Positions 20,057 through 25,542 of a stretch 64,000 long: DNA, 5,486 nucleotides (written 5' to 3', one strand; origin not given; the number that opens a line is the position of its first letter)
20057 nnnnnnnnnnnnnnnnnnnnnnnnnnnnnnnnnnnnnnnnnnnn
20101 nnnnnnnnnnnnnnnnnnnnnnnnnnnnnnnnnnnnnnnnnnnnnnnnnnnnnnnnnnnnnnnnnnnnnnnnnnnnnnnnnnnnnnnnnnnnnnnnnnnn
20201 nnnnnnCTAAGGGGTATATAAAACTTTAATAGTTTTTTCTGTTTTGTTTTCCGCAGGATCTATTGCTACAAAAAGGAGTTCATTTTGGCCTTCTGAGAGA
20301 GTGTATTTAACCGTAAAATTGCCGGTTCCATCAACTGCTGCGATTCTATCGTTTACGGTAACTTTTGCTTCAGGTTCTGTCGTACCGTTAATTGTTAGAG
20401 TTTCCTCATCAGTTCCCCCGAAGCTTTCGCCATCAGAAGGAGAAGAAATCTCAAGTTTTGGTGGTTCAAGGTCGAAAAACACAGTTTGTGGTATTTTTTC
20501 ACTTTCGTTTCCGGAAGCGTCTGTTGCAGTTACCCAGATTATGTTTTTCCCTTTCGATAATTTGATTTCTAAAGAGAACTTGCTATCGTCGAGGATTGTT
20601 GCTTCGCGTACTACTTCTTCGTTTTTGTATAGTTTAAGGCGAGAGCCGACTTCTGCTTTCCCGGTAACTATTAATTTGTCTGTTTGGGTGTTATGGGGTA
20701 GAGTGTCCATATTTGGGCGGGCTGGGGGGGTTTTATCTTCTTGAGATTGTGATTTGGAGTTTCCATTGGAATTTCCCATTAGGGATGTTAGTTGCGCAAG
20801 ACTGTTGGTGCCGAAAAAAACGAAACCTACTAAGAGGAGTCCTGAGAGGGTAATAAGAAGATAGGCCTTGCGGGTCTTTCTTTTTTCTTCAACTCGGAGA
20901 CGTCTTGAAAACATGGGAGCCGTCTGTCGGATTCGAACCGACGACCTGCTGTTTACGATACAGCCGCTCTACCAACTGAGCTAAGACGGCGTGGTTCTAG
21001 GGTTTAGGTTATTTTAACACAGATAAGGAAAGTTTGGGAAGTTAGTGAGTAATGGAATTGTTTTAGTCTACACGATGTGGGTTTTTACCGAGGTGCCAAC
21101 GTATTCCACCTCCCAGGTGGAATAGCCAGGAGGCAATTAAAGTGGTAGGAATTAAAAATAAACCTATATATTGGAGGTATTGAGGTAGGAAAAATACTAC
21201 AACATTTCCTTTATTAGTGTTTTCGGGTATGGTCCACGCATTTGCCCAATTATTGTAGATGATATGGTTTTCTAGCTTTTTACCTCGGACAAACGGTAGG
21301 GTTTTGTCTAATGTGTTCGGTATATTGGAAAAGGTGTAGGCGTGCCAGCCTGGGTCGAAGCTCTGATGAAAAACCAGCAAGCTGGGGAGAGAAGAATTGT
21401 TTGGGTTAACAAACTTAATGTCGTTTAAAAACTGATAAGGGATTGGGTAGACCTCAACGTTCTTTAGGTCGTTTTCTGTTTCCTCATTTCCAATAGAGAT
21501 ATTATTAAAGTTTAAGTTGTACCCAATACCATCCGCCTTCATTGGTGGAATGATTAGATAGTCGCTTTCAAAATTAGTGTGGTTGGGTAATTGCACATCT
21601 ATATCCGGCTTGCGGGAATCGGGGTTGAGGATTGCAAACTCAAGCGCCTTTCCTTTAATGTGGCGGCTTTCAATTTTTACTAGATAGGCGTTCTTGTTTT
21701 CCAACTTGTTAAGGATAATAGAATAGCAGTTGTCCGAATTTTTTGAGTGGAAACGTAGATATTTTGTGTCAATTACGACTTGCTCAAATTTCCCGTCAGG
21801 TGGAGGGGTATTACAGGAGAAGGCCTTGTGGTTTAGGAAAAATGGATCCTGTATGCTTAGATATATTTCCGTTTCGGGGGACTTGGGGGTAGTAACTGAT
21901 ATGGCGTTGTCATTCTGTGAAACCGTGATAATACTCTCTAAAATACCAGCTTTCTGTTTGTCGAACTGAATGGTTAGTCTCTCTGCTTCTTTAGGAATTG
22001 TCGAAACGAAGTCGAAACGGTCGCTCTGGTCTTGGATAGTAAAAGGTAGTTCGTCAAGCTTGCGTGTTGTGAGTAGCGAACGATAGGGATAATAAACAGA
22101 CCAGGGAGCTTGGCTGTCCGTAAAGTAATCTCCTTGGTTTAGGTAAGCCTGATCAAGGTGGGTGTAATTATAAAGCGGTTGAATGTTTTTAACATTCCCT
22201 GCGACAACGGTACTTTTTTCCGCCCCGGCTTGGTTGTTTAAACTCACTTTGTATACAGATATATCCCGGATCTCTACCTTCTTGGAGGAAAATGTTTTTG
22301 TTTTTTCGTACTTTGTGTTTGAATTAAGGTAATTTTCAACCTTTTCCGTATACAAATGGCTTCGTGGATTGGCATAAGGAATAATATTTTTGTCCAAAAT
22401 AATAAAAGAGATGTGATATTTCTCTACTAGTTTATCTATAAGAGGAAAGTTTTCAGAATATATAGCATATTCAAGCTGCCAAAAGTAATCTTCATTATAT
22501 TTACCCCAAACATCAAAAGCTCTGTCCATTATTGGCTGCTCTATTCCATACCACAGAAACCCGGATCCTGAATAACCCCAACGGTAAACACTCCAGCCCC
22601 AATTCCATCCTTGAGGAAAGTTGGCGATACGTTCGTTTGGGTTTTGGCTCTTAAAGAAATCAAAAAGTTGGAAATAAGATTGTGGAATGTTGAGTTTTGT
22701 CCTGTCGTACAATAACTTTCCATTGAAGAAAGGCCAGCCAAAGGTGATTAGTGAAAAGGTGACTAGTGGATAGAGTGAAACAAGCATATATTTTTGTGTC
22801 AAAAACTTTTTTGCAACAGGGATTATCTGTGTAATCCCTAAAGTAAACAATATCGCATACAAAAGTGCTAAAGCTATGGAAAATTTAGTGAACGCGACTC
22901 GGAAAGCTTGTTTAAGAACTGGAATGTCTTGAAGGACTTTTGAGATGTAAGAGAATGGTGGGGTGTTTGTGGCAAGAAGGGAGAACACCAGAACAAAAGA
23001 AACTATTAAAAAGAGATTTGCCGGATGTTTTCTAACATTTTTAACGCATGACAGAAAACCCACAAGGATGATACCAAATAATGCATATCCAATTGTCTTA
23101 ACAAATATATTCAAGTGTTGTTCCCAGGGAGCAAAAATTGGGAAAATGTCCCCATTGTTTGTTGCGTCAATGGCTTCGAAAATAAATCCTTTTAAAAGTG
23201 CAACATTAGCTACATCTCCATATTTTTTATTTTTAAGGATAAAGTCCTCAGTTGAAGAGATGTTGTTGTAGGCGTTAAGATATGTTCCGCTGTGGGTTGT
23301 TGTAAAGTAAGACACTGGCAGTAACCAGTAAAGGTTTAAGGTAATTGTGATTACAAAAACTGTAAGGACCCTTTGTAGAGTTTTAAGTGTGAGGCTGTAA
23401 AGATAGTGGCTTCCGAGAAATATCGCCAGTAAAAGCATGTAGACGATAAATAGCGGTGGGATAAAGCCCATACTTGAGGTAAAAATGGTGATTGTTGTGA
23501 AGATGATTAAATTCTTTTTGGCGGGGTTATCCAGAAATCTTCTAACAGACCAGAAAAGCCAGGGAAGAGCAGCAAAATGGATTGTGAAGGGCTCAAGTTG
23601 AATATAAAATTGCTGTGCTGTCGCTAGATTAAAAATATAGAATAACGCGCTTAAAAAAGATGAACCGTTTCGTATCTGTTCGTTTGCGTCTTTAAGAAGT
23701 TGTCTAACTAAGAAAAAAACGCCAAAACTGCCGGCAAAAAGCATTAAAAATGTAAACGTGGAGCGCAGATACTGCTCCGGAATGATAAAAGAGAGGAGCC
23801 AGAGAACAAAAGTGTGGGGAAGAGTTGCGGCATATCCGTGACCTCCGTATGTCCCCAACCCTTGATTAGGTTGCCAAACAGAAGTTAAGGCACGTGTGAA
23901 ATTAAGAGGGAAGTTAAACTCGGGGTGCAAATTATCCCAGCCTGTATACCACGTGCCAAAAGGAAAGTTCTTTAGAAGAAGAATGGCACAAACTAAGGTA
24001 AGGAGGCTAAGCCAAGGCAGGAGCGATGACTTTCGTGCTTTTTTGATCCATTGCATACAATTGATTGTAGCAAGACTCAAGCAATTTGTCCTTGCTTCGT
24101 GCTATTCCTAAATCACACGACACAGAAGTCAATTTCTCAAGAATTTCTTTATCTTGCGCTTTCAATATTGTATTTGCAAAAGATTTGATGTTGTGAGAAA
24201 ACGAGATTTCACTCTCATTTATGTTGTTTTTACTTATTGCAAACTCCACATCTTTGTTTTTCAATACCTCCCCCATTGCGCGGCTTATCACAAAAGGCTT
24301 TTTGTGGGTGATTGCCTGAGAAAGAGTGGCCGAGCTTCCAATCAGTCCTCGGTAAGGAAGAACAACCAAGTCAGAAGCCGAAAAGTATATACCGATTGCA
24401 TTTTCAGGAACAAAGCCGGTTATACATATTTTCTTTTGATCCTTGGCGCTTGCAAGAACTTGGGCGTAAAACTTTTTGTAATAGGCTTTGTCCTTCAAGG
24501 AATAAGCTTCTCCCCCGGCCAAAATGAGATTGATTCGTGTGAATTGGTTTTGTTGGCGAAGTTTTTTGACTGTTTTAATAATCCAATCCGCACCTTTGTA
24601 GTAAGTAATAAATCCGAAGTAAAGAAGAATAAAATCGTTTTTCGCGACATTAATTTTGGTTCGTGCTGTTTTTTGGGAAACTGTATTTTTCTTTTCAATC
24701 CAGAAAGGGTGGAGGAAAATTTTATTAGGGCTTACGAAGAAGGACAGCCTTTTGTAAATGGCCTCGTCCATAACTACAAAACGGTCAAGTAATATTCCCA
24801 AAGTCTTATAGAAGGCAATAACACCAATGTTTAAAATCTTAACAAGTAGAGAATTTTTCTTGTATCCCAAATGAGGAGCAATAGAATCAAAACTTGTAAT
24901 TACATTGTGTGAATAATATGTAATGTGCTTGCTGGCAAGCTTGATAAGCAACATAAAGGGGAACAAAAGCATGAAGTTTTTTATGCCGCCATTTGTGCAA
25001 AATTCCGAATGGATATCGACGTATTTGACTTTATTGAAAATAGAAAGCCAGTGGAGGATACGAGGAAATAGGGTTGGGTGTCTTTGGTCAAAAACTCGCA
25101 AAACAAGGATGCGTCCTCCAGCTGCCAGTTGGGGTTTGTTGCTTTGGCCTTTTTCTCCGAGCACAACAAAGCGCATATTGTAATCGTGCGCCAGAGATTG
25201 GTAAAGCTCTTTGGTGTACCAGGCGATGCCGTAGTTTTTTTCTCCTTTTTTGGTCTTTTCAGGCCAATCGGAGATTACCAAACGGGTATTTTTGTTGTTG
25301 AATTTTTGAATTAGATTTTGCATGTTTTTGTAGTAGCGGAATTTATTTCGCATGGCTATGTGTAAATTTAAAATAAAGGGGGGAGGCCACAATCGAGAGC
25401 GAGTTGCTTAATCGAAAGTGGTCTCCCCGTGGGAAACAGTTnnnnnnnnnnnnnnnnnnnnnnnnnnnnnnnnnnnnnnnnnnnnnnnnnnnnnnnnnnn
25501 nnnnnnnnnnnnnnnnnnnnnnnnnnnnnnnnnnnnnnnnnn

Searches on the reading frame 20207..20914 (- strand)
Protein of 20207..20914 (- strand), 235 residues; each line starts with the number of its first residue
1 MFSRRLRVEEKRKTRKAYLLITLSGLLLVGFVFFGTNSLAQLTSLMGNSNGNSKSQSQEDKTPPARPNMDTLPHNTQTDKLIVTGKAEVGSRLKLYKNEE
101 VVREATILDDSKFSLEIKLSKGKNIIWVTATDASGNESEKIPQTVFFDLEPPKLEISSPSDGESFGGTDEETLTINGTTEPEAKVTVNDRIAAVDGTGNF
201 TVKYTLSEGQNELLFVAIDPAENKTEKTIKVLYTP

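Call 15: search_protein_families(library=pfam, proteins=[window:20207-20914:-], max_evalue=0.001)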
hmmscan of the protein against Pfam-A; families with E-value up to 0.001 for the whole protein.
window:20207-20914:- (235 aa): 3 families
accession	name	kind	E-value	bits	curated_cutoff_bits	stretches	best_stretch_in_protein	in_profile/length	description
PF09136.16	Glucodextran_B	-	1.8e-21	76.3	27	2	152-231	1-79/83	Glucodextranase, domain B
PF17936.7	Big_6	-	3.7e-17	62.8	27.6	2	77-144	11-80/83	Bacterial Ig domain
PF19077.6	Big_13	-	3.9e-08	34.1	27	0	76-148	24-101/102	Bacterial Ig-like domain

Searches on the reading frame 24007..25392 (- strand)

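Call 16: search_protein_families(library=pfam, proteins=[window:24007-25392:-], max_evalue=0.001)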
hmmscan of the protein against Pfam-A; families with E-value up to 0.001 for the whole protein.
window:24007-25392:- (461 aa): 2 families
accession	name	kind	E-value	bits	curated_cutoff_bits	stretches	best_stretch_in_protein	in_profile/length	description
PF13692.12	Glyco_trans_1_4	-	1.1e-13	52.1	27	1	255-391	3-129/142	Glycosyl transferases group 1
PF00534.26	Glycos_transf_1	-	1.2e-13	51.4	26.4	1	240-390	2-144/172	Glycosyl transferases group 1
